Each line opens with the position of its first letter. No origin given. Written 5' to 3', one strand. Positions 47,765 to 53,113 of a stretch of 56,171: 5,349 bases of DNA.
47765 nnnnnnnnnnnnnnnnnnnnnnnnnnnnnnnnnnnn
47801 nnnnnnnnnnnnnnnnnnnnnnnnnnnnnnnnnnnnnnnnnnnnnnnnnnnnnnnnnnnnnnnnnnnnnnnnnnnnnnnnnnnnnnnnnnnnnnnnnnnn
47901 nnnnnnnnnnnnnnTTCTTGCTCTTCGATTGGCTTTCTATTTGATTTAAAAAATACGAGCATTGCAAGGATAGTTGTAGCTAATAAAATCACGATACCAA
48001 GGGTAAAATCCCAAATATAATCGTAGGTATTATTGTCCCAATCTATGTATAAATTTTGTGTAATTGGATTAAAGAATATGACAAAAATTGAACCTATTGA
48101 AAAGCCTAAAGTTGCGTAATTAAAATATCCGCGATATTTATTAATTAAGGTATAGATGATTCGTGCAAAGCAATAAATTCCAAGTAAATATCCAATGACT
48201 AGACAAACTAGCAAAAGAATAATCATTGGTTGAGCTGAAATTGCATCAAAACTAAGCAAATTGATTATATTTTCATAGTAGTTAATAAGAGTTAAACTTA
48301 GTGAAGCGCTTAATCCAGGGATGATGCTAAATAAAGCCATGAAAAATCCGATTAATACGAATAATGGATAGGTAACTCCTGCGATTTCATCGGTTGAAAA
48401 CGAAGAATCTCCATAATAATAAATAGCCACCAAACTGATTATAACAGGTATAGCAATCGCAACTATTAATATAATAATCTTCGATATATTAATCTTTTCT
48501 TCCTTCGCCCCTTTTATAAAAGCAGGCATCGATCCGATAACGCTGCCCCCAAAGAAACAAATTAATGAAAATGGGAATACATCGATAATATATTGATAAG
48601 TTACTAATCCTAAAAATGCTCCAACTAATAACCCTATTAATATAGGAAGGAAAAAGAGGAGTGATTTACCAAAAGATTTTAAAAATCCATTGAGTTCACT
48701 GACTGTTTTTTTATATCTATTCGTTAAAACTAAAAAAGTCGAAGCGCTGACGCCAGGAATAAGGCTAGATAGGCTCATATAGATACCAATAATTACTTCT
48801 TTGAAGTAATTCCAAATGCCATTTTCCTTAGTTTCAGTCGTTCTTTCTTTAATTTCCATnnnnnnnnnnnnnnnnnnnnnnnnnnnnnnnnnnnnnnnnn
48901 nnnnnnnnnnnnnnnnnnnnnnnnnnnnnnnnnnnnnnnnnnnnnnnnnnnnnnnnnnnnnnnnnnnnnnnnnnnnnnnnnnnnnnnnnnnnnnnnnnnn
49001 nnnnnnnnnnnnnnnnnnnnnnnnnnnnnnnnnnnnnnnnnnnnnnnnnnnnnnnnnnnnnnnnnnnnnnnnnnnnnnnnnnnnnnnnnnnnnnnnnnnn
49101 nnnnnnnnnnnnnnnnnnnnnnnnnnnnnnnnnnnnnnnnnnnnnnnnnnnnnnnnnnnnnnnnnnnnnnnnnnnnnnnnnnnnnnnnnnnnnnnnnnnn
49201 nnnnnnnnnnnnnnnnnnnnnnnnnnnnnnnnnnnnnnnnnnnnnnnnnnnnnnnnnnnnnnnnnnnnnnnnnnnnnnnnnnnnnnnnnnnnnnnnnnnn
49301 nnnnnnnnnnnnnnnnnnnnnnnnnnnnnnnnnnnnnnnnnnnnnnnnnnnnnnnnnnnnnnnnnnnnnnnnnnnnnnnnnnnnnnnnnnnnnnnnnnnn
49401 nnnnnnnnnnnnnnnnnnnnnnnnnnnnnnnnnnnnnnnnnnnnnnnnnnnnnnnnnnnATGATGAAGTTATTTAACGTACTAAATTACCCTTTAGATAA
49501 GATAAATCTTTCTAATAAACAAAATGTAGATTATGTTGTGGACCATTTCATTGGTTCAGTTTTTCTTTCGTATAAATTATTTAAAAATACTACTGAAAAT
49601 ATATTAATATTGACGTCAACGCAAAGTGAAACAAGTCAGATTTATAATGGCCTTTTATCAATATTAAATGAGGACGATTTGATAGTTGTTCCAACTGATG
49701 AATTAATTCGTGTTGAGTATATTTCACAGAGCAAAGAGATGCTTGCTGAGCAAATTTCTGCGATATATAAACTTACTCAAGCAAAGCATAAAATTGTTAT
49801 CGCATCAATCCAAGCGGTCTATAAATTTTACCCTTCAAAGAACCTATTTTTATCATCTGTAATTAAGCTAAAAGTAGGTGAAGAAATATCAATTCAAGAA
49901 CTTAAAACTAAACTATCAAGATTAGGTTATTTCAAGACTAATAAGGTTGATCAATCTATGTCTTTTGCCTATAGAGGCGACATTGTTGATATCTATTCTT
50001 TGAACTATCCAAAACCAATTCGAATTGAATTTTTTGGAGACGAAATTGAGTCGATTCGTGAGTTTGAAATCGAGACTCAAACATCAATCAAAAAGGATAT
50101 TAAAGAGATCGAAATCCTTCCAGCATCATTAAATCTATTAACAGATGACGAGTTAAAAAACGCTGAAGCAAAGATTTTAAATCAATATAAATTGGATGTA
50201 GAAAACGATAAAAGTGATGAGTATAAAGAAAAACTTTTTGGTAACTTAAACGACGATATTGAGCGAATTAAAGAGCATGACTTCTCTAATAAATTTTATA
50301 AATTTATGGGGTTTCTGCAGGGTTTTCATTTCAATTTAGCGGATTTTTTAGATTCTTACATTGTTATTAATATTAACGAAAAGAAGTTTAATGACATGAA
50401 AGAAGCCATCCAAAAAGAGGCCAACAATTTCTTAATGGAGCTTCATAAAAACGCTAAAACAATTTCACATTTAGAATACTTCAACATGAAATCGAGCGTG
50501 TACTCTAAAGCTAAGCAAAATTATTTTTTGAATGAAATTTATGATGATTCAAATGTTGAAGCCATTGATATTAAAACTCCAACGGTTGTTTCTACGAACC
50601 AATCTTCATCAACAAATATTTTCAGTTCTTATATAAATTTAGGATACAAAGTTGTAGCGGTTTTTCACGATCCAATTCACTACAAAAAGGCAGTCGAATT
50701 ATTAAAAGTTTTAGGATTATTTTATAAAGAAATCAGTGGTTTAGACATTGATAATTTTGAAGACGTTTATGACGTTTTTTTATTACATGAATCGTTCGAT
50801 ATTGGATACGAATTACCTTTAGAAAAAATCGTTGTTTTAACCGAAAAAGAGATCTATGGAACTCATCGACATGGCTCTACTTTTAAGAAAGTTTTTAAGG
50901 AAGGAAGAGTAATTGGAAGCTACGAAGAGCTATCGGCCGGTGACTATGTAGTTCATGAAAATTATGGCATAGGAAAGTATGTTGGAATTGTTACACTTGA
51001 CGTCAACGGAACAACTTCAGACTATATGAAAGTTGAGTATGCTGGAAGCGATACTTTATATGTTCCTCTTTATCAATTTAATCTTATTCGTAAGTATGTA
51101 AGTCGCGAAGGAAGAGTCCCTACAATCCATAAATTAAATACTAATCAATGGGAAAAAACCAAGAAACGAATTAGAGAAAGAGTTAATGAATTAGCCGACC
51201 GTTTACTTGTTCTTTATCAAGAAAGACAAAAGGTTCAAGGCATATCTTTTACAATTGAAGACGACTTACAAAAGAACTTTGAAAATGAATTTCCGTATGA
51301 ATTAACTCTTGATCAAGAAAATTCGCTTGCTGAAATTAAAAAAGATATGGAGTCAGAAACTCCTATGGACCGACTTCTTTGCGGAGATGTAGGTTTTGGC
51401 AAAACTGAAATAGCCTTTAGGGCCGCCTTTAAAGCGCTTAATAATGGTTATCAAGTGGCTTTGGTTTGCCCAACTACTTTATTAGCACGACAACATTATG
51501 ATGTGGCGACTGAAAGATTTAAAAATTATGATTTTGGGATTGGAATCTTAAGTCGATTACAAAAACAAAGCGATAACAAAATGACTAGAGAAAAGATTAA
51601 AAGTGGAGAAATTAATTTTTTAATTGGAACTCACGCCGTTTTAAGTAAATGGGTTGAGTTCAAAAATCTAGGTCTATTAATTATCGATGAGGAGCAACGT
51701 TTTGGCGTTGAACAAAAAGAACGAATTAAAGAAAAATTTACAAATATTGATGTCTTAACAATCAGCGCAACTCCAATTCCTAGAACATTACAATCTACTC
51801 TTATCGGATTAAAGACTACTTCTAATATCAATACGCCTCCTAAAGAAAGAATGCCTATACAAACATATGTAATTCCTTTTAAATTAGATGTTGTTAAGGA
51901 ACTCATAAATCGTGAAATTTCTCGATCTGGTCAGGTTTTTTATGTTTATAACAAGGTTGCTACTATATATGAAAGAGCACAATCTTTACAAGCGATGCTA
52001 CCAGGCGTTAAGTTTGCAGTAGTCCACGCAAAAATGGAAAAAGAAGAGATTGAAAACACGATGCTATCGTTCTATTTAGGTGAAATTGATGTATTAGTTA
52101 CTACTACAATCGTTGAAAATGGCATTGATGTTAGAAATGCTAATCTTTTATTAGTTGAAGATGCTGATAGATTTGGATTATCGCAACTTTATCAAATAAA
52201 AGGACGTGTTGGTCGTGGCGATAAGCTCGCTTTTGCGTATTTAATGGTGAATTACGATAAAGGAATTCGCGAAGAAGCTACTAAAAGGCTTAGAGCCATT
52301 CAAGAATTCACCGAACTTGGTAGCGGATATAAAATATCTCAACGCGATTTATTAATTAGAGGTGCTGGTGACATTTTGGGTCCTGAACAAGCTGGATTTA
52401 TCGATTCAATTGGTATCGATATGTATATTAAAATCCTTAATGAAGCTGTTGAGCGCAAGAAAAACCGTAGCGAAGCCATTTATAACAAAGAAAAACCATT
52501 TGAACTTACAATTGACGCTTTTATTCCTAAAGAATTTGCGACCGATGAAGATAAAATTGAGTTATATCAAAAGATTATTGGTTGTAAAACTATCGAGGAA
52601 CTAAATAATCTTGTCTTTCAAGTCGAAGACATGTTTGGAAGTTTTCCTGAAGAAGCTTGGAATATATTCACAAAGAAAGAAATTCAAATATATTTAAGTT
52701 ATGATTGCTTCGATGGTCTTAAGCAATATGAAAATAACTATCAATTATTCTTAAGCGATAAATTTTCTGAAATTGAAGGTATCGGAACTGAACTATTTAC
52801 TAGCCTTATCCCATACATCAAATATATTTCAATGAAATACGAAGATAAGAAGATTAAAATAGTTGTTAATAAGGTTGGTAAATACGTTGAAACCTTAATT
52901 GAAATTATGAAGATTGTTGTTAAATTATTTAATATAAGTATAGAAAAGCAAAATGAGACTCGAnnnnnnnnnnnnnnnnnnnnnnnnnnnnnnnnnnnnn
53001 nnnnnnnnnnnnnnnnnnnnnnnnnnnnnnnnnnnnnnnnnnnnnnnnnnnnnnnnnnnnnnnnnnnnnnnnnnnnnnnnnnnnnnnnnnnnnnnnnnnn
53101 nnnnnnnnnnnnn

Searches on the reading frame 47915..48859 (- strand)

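Call 55: search_protein_families(library=ncbifam, proteins=[window:47915-48859:-], max_evalue=0.001)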
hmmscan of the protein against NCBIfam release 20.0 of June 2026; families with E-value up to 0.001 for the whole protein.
window:47915-48859:- (315 aa): 2 families
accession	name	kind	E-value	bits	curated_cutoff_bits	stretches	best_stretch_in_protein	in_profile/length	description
NF052563.1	PlprenPhTpPopt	equivalog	2.2e-16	60.2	400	1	20-263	6-248/277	polyprenyl-phosphate transporter PopT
NF052564.1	PlprenPhTpVIBCH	equivalog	1e-06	28.3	400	1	23-261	30-240/303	polyprenyl-phosphate transporter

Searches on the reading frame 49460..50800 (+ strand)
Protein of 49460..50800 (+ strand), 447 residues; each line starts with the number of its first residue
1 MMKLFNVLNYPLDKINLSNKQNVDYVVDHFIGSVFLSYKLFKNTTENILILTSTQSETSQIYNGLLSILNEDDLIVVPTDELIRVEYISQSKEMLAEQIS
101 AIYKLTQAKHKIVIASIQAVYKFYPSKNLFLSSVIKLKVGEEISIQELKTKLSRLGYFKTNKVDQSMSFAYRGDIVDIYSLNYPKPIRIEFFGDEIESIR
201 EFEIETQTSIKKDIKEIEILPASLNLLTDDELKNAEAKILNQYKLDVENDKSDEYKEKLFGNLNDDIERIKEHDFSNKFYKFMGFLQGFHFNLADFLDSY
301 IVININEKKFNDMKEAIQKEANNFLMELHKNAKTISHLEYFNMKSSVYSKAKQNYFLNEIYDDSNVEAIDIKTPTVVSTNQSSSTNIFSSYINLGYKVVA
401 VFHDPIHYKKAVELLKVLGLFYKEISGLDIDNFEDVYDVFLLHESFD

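Call 23: search_solved_structures(query=window:49460-50800:+, show_alignments=2, max_evalue=1e-10)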
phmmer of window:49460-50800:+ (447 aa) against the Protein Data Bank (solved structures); distinct sequences matched with E-value up to 1e-10: 18.
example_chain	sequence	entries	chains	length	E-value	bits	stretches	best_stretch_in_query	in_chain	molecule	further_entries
2b2n_A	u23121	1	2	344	6e-15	58.3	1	81-223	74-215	Transcription-repair coupling factor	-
3hjh_A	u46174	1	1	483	1.3e-14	57.2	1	81-223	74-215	Transcription-repair-coupling factor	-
6x26_A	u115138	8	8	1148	4.8e-14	55.3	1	81-223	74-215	Transcription-repair-coupling factor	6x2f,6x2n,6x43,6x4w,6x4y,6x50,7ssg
2eyq_A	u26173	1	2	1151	4.8e-14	55.3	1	81-223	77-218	Transcription-repair coupling factor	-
9n07_A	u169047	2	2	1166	4.9e-14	55.3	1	81-223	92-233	Transcription-repair-coupling factor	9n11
6xeo_A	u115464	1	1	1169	4.9e-14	55.3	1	81-223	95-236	Transcription-repair-coupling factor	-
2d7d_A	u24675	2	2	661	2.4e-13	53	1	92-279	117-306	UvrABC system protein B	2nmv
3v4r_A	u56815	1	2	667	2.5e-13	53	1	92-279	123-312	UvrABC system protein B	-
1d9z_A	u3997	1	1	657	4.7e-12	48.8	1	99-237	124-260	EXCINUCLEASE UVRABC COMPONENT UVRB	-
4dfc_A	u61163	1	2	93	5.6e-12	48.5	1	131-221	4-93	Transcription-repair-coupling factor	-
6o8h_A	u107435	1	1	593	7.3e-12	48.1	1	99-241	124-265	UvrABC system protein B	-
6o8g_A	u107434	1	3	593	7.6e-12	48.1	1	99-241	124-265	UvrABC system protein B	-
6o8e_A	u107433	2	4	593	8.3e-12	48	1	99-242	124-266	UvrABC system protein B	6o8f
6ac6_A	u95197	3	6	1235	8.7e-12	47.9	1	48-237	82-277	Mycobacterium smegmatis Mfd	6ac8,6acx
1t5l_A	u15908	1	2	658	2.4e-11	46.5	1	99-237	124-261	UvrABC system protein B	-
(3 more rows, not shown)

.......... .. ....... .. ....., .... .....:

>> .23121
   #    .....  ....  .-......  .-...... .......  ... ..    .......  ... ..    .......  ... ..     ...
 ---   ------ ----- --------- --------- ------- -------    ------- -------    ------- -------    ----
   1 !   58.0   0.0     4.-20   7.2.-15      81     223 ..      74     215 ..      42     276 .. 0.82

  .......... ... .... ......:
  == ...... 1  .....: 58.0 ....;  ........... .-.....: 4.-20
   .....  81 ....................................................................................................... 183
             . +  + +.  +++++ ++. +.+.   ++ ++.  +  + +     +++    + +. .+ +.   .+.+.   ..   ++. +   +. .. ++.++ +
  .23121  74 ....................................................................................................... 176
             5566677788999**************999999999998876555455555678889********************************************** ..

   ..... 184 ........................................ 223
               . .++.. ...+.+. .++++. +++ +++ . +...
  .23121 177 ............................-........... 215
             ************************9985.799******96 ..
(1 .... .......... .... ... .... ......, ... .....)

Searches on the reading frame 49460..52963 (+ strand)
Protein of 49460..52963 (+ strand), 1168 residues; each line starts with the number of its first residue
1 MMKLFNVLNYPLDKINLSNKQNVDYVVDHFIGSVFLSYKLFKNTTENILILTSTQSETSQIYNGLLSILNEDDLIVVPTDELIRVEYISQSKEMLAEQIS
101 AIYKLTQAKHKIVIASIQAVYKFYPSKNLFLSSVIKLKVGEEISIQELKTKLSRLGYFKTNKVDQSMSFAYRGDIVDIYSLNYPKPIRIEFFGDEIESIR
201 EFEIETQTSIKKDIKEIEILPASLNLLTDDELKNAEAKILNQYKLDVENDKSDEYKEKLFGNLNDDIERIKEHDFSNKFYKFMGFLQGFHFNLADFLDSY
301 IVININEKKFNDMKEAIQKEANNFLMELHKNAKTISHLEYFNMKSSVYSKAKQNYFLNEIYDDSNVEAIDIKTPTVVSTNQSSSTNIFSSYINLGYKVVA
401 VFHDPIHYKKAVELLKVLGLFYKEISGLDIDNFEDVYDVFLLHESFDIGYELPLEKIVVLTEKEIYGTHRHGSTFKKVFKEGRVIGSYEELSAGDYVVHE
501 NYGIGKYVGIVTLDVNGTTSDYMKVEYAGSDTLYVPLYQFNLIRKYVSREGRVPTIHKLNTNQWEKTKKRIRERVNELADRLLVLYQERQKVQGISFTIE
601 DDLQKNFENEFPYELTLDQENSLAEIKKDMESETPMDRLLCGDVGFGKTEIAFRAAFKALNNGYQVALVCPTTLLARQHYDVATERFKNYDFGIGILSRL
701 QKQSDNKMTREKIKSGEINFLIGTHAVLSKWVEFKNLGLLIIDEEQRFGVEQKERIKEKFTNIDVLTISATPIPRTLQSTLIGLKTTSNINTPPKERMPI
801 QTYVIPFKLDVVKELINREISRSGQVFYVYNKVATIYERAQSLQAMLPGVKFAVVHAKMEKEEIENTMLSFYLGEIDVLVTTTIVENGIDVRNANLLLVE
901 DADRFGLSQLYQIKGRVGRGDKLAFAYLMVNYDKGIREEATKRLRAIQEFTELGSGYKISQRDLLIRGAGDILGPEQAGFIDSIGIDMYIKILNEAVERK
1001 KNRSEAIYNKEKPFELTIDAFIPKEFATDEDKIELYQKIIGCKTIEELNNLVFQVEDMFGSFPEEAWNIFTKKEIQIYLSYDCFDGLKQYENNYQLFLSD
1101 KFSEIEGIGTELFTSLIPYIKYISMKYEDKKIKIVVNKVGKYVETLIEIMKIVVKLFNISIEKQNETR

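Call 7: search_protein_families(library=ncbifam, proteins=[window:49460-52963:+], max_evalue=0.00001)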
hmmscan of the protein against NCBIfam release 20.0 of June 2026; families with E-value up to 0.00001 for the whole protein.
window:49460-52963:+ (1168 aa): 21 families
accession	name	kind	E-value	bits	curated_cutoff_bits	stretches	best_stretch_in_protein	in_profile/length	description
TIGR00580.2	mfd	equivalog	1.1e-279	930.7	800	1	152-1078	1-897/907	transcription-repair coupling factor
NF007966.0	PRK10689.1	equivalog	3.4e-183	611.2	1329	1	81-1075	74-1066/1148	transcription-repair coupling factor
NF008168.0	PRK10917.2-2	equivalog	5.3e-122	408.6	718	1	576-1003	324-762/795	ATP-dependent DNA helicase RecG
NF008165.0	PRK10917.1-3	equivalog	1.6e-121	407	711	1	582-1013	231-665/692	ATP-dependent DNA helicase RecG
TIGR00643.1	recG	equivalog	4.6e-118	395.6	659.4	1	548-982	166-609/629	ATP-dependent DNA helicase RecG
NF008170.0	PRK10917.2-4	equivalog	2.5e-99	333.4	975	1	586-983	372-773/826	ATP-dependent DNA helicase RecG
NF008164.0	PRK10917.1-2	equivalog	4.4e-98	329.3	785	1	582-980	244-645/704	ATP-dependent DNA helicase RecG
NF008163.0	PRK10917.1-1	equivalog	5.8e-97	325.6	796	1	572-982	223-644/692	ATP-dependent DNA helicase RecG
NF008166.0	PRK10917.1-4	equivalog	1.2e-92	311.2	864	1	599-979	261-654/705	ATP-dependent DNA helicase RecG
NF008167.0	PRK10917.2-1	equivalog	4.9e-85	286.1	995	1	555-1036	222-741/744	ATP-dependent DNA helicase RecG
NF008169.0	PRK10917.2-3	equivalog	7.3e-55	186.7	555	1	589-979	204-581/610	ATP-dependent DNA helicase RecG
NF003673.1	PRK05298.1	equivalog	2.2e-25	89.1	743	1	97-286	119-310/653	excinuclease ABC subunit UvrB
TIGR00631.1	uvrb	equivalog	5.4e-24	84.4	750.1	1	97-288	119-312/658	excinuclease ABC subunit UvrB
TIGR00595.1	priA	equivalog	6.4e-18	64.6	230.35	1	639-792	1-149/509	replication restart helicase PriA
NF004066.1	PRK05580.1-3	equivalog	8.1e-16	57.5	813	1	558-754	203-385/788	primosomal protein N'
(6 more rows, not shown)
